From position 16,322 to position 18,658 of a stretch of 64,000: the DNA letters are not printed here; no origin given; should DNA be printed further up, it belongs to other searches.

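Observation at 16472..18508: In-frame fusion of the essential GTPase Obg to a complete radical-SAM domain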

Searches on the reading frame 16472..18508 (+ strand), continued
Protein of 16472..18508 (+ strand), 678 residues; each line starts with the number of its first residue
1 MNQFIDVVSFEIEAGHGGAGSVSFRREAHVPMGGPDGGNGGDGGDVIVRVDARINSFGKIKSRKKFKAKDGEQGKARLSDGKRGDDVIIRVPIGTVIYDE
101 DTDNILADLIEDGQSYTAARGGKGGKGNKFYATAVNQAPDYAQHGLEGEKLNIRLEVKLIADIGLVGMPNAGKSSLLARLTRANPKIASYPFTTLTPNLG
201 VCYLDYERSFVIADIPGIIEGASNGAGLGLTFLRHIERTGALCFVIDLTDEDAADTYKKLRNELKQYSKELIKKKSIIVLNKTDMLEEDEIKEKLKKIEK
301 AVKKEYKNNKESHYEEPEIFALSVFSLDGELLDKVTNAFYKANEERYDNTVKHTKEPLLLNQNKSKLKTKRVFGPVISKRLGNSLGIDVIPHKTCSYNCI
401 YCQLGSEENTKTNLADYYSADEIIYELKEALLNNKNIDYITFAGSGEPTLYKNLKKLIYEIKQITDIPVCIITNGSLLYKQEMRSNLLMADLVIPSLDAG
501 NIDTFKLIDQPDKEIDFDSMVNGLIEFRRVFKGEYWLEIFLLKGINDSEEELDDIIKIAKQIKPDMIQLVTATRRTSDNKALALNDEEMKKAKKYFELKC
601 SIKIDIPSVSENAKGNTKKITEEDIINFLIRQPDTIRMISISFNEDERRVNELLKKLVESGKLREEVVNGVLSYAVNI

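Call 66: predict_structure(alignment_id=A3)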
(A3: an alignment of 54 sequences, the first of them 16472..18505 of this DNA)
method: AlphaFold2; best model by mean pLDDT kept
length: 678 residues; sequences in the alignment: 54
mean_pLDDT: 75.7   pTM: 0.50
mean pLDDT of the five models: 75.7, 75.2, 72.0, 70.7, 69.9
residues with pLDDT >= 90: 244; 70-90: 205; 50-70: 115; < 50: 114
segments of 3 or more residues with pLDDT < 50: 1-4, 16-20, 26-41, 64-83, 124-147, 182-200, 350-367
pLDDT, mean of each block of 10 residues (from residue 1): 55 54 48 36 71 63 44 33 63 79 82 80 43 31 44 70 53 58 42 35 49 59 53 65 84 86 82 86 87 92 90 88 74 77 61 34 49 90 93 91 83 90 89 91 92 94 95 96 94 97 96 95 97 98 97 98 98 86 95 97 92 73 90 89 91 94 84 84
secondary structure, 60 per line:
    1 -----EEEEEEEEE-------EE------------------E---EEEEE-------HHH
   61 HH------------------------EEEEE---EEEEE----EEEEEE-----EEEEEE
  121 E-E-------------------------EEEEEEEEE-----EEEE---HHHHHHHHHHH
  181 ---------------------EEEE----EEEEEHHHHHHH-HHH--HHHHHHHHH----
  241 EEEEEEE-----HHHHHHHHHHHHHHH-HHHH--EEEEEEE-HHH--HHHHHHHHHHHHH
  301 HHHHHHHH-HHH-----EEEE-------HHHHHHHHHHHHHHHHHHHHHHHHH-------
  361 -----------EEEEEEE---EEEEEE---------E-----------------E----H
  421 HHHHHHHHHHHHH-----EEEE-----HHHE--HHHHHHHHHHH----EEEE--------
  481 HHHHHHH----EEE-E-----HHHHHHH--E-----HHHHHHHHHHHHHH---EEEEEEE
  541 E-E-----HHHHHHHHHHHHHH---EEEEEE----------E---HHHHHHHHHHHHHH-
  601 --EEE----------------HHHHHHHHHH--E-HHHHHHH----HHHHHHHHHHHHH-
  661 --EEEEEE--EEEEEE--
elements in order (helices of 4 or more, strands of 3 or more residues): E6-14 E46-50 H58-62 E87-91 E95-99 E104-109 E115-121 E149-157 E163-166 H170-180 E202-205 E210-214 H215-221 H228-236 E241-247 H253-267 H269-272 E275-281 H288-308 E318-321 H329-353 E372-378 E382-387 H420-433 E439-442 H454-464 E469-472 H481-487 E492-494 H502-508 H517-530 E534-541 H549-562 E566-571 H586-599 E603-605 H622-631 H636-642 H647-659 E663-668 E671-676

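Call 75: search_protein_families(library=padloc, proteins=[window:16472-18505:+], max_evalue=0.001)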
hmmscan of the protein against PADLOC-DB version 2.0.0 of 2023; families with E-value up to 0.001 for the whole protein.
window:16472-18505:+ (678 aa): 4 families
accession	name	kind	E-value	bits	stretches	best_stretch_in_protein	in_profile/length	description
PDLC02903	pVip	-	1.8e-14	51.8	1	393-513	8-116/257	Viperins not associated with kinases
PDLC02904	pVip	-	1.1e-12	46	1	393-589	11-190/262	Viperins associated with kinases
PDLC03841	LeoBC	-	3.6e-06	24.4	1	163-310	80-225/601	-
PDLC03839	LeoA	-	3.3e-05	21.2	1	163-316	60-209/559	-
